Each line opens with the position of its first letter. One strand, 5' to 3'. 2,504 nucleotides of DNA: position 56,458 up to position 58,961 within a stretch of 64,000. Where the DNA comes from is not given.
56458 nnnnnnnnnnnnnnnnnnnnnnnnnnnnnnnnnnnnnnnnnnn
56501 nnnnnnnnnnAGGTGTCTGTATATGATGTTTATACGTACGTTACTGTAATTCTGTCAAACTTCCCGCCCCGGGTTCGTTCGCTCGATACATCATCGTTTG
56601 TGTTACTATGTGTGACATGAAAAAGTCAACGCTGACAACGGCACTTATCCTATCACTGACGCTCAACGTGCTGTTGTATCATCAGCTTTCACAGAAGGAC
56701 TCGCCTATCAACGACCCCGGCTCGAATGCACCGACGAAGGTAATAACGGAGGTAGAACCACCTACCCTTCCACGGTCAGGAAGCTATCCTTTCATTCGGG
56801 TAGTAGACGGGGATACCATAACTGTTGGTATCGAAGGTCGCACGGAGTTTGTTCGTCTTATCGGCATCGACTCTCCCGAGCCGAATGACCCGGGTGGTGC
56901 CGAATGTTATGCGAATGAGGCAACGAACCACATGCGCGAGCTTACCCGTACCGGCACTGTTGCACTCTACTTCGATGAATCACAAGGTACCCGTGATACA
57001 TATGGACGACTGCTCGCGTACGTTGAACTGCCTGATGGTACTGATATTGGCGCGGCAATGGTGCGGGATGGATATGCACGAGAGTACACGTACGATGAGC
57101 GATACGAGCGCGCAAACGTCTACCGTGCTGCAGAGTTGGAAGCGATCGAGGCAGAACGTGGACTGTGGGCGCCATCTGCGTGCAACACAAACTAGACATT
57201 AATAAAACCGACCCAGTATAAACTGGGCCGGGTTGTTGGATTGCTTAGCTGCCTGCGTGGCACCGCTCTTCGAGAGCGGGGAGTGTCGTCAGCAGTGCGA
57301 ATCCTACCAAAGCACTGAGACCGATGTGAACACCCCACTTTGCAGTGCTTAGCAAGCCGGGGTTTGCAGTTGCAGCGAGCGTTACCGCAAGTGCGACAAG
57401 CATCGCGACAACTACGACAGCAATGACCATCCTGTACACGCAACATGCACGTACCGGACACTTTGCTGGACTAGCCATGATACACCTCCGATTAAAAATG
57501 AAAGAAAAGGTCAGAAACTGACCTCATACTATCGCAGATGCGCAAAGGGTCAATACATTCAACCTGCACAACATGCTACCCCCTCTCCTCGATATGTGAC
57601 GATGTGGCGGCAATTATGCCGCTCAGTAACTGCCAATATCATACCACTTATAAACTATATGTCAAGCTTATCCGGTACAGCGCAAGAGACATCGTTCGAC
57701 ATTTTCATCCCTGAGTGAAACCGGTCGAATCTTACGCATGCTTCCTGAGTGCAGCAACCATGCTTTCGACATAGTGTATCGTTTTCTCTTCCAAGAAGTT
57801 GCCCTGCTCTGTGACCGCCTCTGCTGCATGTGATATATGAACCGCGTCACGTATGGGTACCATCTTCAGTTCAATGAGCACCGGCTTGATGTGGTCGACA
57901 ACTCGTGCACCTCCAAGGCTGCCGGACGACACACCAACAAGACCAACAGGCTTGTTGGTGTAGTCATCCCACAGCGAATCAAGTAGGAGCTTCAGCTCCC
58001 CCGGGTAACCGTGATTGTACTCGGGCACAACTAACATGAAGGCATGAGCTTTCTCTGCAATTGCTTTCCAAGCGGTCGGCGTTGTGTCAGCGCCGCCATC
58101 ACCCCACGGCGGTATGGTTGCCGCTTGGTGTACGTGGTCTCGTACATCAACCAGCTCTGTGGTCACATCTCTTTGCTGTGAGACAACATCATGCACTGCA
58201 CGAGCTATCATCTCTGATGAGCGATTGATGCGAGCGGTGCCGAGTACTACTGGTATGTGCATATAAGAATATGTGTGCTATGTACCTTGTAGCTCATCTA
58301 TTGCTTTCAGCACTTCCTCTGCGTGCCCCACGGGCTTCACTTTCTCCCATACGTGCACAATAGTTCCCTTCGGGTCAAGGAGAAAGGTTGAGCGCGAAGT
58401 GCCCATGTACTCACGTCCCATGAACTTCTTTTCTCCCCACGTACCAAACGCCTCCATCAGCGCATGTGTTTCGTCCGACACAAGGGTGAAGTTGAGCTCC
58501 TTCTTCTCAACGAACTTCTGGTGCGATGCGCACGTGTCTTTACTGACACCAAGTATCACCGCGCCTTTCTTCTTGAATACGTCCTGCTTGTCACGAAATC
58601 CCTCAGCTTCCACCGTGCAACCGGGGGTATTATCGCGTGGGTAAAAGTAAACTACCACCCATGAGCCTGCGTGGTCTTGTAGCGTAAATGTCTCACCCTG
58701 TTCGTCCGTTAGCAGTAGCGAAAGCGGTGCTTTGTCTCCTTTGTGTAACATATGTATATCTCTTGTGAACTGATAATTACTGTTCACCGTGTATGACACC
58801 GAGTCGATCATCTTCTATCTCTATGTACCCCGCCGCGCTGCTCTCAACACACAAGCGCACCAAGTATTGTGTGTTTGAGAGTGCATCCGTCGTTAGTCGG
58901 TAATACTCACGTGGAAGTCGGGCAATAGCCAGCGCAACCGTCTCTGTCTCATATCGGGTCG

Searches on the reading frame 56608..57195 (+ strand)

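Call 75: search_protein_families(library=pfam, proteins=[window:56608-57195:+], max_evalue=0.0001)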
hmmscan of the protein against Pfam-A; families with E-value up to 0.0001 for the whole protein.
window:56608-57195:+ (195 aa): 1 family
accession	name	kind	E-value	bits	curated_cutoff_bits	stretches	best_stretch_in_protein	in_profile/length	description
PF00565.23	SNase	-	1.2e-19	71.2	21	1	82-188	2-106/107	Staphylococcal nuclease homologue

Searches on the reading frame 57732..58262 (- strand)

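Call 75: search_protein_families(library=pfam, proteins=[window:57732-58262:-], max_evalue=0.0001)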
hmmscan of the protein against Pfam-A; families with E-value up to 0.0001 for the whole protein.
window:57732-58262:- (176 aa): 1 family
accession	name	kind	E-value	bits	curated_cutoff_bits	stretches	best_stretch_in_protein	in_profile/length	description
PF03358.20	FMN_red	-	1.1e-28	100.2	24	1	1-147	1-151/152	NADPH-dependent FMN reductase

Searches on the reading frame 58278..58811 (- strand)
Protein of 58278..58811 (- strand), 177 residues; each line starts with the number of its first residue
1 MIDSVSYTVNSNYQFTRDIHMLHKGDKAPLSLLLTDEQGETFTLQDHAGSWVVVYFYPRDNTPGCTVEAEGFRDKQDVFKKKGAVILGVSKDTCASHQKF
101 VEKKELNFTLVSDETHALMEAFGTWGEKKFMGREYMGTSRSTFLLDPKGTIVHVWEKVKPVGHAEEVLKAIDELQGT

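Call 75: search_protein_families(library=pfam, proteins=[window:58278-58811:-], max_evalue=0.0001)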
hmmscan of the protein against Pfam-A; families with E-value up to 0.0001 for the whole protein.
window:58278-58811:- (177 aa): 2 families
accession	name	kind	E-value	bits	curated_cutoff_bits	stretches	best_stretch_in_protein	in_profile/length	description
PF00578.27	AhpC-TSA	-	1.9e-37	128.4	26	1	25-153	2-123/124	AhpC/TSA family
PF08534.16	Redoxin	-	2.9e-20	73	26.6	1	24-165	2-145/148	Redoxin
